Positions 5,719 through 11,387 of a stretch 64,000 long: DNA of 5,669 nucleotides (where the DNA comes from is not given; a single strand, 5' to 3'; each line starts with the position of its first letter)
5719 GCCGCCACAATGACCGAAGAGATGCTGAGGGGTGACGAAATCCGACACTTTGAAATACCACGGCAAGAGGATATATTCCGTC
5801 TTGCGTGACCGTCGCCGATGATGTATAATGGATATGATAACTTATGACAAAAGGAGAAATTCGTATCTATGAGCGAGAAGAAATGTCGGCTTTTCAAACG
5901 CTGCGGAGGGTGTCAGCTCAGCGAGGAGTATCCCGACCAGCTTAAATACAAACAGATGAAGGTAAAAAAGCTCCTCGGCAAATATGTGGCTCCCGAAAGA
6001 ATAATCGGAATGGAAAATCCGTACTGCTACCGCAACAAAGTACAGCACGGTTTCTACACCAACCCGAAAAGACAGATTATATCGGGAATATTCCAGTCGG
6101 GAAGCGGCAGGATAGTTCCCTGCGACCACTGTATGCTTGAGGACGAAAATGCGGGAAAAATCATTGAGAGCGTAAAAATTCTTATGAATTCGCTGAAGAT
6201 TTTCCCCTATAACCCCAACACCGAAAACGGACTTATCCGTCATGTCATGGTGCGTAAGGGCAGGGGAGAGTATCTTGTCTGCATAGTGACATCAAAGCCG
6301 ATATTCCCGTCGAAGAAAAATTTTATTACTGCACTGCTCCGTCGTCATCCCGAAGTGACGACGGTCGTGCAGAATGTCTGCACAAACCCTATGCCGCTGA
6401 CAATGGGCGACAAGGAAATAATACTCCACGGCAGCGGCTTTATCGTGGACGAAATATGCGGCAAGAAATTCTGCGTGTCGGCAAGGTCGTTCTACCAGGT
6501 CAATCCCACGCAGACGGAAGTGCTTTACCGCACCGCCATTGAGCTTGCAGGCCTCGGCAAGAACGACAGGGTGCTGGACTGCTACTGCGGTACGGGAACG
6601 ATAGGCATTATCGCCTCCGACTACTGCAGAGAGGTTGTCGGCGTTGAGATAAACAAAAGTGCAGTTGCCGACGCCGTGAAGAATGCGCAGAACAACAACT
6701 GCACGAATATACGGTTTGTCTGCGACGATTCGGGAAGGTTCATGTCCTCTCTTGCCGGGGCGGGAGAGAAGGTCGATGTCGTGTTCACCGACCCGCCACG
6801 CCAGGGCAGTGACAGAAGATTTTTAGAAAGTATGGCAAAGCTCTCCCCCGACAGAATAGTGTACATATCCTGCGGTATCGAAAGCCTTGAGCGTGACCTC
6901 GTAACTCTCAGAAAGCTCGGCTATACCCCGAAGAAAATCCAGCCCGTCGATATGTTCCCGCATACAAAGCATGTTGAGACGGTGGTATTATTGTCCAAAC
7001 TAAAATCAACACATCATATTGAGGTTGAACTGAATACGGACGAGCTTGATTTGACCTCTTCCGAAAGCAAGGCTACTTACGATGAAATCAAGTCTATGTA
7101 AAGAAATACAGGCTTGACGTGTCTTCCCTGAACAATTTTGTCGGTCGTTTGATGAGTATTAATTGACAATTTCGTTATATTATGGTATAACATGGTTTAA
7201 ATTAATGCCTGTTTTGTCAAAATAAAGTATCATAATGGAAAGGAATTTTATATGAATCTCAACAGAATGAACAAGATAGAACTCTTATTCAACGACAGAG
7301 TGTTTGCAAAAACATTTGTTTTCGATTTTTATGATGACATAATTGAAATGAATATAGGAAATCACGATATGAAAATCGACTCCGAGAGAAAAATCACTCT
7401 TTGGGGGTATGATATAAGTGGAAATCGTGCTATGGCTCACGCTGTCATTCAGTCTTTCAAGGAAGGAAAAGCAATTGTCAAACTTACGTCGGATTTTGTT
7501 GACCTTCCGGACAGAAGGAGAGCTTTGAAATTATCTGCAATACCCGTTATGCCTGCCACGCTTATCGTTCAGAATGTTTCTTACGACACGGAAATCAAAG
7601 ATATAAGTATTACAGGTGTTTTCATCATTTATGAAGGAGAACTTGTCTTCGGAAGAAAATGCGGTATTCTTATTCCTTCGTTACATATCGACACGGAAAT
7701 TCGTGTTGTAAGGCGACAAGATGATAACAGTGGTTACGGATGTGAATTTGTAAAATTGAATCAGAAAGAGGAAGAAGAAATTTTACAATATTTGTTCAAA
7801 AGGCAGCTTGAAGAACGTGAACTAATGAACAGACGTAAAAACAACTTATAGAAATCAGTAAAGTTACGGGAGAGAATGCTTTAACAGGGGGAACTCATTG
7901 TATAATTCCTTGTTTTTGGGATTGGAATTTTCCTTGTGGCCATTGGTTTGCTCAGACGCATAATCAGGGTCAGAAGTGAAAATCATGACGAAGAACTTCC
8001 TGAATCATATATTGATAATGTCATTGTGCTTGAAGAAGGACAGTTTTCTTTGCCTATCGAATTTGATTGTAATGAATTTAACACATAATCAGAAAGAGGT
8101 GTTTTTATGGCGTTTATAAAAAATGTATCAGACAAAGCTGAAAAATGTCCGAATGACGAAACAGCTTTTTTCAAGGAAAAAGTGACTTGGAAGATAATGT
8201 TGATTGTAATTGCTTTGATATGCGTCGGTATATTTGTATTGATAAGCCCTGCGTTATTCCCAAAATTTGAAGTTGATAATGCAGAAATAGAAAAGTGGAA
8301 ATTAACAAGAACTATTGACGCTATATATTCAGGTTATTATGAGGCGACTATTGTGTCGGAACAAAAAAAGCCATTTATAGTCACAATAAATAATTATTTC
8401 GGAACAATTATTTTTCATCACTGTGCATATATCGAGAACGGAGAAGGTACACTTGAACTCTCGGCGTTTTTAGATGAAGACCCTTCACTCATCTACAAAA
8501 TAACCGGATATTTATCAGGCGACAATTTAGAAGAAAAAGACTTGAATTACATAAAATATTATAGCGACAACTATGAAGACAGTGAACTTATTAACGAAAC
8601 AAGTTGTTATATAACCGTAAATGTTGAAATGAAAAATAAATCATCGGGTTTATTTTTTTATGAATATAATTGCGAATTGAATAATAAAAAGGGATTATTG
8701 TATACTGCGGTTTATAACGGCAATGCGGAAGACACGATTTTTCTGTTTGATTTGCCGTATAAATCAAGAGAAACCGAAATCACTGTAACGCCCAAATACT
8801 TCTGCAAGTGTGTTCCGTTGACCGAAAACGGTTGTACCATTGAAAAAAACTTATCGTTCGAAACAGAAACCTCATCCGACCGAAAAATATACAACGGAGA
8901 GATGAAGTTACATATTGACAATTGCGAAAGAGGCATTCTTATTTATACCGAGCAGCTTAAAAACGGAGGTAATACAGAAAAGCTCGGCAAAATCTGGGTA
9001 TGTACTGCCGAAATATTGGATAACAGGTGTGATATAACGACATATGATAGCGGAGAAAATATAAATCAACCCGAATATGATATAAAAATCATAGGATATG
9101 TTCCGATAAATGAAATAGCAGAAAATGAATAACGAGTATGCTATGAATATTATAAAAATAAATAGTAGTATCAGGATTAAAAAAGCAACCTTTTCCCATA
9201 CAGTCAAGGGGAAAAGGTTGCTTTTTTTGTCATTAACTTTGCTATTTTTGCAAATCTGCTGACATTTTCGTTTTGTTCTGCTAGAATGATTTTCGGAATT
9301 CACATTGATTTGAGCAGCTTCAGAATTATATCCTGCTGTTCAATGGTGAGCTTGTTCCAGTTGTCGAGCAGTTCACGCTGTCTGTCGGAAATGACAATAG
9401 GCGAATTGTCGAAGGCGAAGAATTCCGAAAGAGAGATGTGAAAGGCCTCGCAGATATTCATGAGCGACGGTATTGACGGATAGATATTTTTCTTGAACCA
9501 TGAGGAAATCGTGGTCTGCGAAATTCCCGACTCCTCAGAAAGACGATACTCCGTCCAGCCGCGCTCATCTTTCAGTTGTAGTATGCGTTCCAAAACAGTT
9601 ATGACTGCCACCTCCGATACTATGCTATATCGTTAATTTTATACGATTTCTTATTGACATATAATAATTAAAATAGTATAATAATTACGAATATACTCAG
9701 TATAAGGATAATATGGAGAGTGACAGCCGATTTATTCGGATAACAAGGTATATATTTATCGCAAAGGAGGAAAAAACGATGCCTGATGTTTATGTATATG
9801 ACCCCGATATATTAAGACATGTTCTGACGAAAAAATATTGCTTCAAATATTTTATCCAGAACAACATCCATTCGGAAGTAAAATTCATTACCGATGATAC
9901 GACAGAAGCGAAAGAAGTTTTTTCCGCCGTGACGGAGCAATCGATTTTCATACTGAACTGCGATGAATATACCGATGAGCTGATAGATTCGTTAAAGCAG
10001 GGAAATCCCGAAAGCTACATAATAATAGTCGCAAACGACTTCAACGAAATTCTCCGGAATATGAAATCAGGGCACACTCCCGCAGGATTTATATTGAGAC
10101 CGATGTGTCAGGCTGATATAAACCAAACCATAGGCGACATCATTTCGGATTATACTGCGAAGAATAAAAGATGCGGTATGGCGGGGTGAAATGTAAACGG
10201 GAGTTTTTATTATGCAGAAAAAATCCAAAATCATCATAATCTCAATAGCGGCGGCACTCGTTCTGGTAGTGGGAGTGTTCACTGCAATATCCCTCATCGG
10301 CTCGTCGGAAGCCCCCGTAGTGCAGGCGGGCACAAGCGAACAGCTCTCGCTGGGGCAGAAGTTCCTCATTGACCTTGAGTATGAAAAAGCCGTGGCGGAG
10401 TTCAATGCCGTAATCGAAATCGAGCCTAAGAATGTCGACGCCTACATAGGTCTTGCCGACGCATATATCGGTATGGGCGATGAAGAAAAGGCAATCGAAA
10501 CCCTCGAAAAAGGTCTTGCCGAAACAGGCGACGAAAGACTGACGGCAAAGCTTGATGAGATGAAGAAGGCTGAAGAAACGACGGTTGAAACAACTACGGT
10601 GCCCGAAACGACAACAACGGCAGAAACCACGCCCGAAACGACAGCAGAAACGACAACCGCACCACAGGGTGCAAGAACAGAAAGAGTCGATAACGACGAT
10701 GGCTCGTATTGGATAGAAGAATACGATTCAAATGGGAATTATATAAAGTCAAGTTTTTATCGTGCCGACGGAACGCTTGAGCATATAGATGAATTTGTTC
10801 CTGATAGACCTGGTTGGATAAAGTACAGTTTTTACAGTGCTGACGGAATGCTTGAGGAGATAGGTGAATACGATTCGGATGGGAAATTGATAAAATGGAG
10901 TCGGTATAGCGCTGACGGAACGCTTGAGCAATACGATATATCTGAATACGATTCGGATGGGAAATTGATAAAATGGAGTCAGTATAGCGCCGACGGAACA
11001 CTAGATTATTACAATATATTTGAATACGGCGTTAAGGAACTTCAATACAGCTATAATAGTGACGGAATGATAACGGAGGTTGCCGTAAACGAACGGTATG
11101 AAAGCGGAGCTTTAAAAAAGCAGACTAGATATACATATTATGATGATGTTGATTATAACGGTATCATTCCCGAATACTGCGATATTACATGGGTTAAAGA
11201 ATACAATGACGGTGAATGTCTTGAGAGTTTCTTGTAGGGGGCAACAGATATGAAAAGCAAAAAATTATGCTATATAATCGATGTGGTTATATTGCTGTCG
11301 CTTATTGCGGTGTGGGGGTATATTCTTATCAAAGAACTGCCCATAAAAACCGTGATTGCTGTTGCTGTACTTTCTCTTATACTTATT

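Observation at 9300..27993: T7SS core with no recognisable EsaA/EssA/EssB, built around a kinase / PP2C / FHA triad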

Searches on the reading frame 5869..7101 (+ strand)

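Call 4: search_protein_families(library=pfam, proteins=[window:5869-7101:+], max_evalue=0.01)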
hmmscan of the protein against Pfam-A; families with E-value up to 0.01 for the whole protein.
window:5869-7101:+ (410 aa): 13 families
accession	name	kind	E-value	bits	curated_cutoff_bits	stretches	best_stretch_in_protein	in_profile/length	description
PF05958.17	tRNA_U5-meth_tr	-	1.2e-22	80.9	23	1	22-377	3-356/357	tRNA (Uracil-5-)-methyltransferase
PF03602.21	Cons_hypoth95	-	1.3e-13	51.4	24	1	227-335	37-152/182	Conserved hypothetical protein 95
PF13847.12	Methyltransf_31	-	4.6e-12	46.3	27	1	231-324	3-99/145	Methyltransferase domain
PF13649.12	Methyltransf_25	-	1e-07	32.9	27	1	235-307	1-70/97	Methyltransferase domain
PF05175.20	MTS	-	3.4e-07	30.5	23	1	231-310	31-107/170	Methyltransferase small domain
PF01555.25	N6_N4_Mtase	-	4.6e-07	30.4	26.7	1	227-270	177-220/221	DNA methylase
PF09445.16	Methyltransf_15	-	1.1e-06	28.8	22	1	234-314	3-84/165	RNA cap guanine-N2 methyltransferase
PF02390.23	Methyltransf_4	-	3.7e-05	23.7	24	1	254-309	26-83/173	Putative methyltransferase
PF06325.19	PrmA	-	4.7e-05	23.5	22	1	231-306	161-231/296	Ribosomal protein L11 methyltransferase (PrmA)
PF01170.24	UPF0020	-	7.1e-05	23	22.3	1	224-310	21-130/197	RMKL-like, methyltransferase domain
PF01135.25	PCMT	-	0.00035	20.8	20.3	1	221-287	63-132/210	Protein-L-isoaspartate(D-aspartate) O-methyltransferase (PCMT)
PF02475.24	TRM5-TYW2_MTfase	-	0.0022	18.4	28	1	230-285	35-93/164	TRM5/TYW2 methyltransferase domain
PF08241.18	Methyltransf_11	-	0.0036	18.3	21.2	1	236-306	1-65/95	Methyltransferase domain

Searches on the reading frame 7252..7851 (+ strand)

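Call 4: search_protein_families(library=pfam, proteins=[window:7252-7851:+], max_evalue=0.01)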
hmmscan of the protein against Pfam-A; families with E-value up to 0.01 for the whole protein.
window:7252-7851:+ (199 aa): 1 family
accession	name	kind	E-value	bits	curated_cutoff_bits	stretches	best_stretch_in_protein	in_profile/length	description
PF07238.19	PilZ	-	3.4e-11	43.8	22.5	1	99-182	11-101/102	PilZ domain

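Call 6: search_protein_families(library=ncbifam, proteins=[window:7252-7851:+], max_evalue=0.1)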
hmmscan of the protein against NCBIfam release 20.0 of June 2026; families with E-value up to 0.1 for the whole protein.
window:7252-7851:+ (199 aa): 0 families

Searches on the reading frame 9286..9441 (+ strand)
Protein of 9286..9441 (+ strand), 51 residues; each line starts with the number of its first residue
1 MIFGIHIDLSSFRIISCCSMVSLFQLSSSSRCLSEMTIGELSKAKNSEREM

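Call 4: search_protein_families(library=pfam, proteins=[window:9286-9441:+], max_evalue=0.01)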
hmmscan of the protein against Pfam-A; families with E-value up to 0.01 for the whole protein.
window:9286-9441:+ (51 aa): 0 families

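Call 6: search_protein_families(library=ncbifam, proteins=[window:9286-9441:+], max_evalue=0.1)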
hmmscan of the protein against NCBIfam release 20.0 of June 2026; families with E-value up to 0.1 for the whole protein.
window:9286-9441:+ (51 aa): 0 families

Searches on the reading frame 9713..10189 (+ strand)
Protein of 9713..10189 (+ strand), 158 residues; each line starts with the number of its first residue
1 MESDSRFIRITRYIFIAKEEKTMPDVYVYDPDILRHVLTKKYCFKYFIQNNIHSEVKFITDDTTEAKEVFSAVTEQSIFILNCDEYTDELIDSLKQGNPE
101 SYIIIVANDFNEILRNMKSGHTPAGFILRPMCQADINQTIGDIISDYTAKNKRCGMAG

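Call 3: search_protein_families(library=pfam, proteins=[window:9713-10189:+], max_evalue=0.01)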
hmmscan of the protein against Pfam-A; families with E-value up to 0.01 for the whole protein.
window:9713-10189:+ (158 aa): 0 families

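Call 5: search_protein_families(library=ncbifam, proteins=[window:9713-10189:+], max_evalue=0.01)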
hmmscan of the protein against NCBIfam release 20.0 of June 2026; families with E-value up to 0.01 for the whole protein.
window:9713-10189:+ (158 aa): 0 families

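Call 36: search_protein_families(library=pfam, proteins=[window:9779-10186:+], max_evalue=10)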
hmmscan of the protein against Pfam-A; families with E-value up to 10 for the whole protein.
window:9779-10186:+ (136 aa): 3 families
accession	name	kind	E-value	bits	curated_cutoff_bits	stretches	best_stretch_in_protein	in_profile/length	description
PF05903.20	Peptidase_C97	-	0.071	13.4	29.2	1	57-87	106-136/151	PPPDE putative peptidase domain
PF24654.2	CEP76_N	-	0.083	13.7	27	1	109-130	10-31/60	CEP76 N-terminal domain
PF19317.4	Gag_p24_C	-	0.11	12.6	25.9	1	64-122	2-59/74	Gag protein p24 C-terminal domain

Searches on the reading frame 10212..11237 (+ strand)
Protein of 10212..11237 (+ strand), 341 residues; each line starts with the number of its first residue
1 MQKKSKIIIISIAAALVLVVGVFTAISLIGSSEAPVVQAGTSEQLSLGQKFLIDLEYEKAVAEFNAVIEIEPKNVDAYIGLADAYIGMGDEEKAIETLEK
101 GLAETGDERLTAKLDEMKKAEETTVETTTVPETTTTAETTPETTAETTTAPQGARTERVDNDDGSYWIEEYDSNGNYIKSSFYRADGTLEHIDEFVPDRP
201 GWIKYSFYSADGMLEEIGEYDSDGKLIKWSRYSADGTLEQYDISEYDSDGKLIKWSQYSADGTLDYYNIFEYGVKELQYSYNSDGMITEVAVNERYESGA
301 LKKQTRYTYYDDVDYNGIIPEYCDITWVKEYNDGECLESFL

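Call 3: search_protein_families(library=pfam, proteins=[window:10212-11237:+], max_evalue=0.01)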
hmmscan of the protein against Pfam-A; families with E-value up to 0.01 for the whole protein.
window:10212-11237:+ (341 aa): 12 families
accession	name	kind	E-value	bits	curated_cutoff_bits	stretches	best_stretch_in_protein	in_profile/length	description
PF11178.13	DUF2963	-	3.6e-12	45.9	22.6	1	162-198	3-43/52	Protein of unknown function (DUF2963)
PF14559.12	TPR_19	-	1.3e-10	41.8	25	1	57-109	7-60/68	Tetratricopeptide repeat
PF13181.12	TPR_8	-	1.4e-07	31.6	25.7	1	76-102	2-28/34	Tetratricopeptide repeat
PF13414.12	TPR_11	-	9.3e-07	28.9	26.8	1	56-89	9-42/42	TPR repeat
PF07719.23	TPR_2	-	2.4e-06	27.7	27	0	76-103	2-29/34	Tetratricopeptide repeat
PF00515.34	TPR_1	-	1.2e-05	25.3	27.8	0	76-102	2-28/34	Tetratricopeptide repeat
PF13431.12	TPR_17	-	3e-05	24.4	24.4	1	64-96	2-34/34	Tetratricopeptide repeat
PF13428.12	TPR_14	-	0.00028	21.7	23.5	0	76-109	2-35/44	Tetratricopeptide repeat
PF14561.12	TPR_20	-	0.0008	20.1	25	1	60-103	7-50/90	Tetratricopeptide repeat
PF13174.12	TPR_6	-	0.0026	18.7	26.3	0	76-100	1-25/33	Tetratricopeptide repeat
PF07661.19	MORN_2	-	0.005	17.3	29.6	0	204-221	4-21/22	MORN repeat variant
PF13432.12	TPR_16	-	0.0099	16.8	32.7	0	56-104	12-60/65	Tetratricopeptide repeat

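Call 5: search_protein_families(library=ncbifam, proteins=[window:10212-11237:+], max_evalue=0.01)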
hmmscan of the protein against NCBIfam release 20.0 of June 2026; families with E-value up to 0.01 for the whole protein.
window:10212-11237:+ (341 aa): 6 families
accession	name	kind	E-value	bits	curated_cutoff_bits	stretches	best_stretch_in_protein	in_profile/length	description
TIGR02917.1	PEP_TPR_lipo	equivalog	2.3e-06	25.8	312.2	1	46-101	368-423/899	XrtA/PEP-CTERM system TPR-repeat protein PrsT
NF040959.1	MamA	equivalog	2.2e-05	24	200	1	56-103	120-167/204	magnetosome protein MamA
TIGR03504.1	FimV_Cterm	subfamily_domain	8.8e-05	22.5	30.65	1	81-110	5-33/44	FimV/HubP family polar landmark protein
NF008520.0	PRK11447.1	equivalog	0.0001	20.2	858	1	53-107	615-669/1157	cellulose synthase complex outer membrane protein BcsC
TIGR02552.1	LcrH_SycD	equivalog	0.00017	21.3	104.8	1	46-115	57-126/136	SycD/LcrH family type III secretion system chaperone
TIGR02521.1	type_IV_pilW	equivalog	0.0024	17.5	154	1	38-103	28-93/234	type IV pilus biogenesis/stability protein PilW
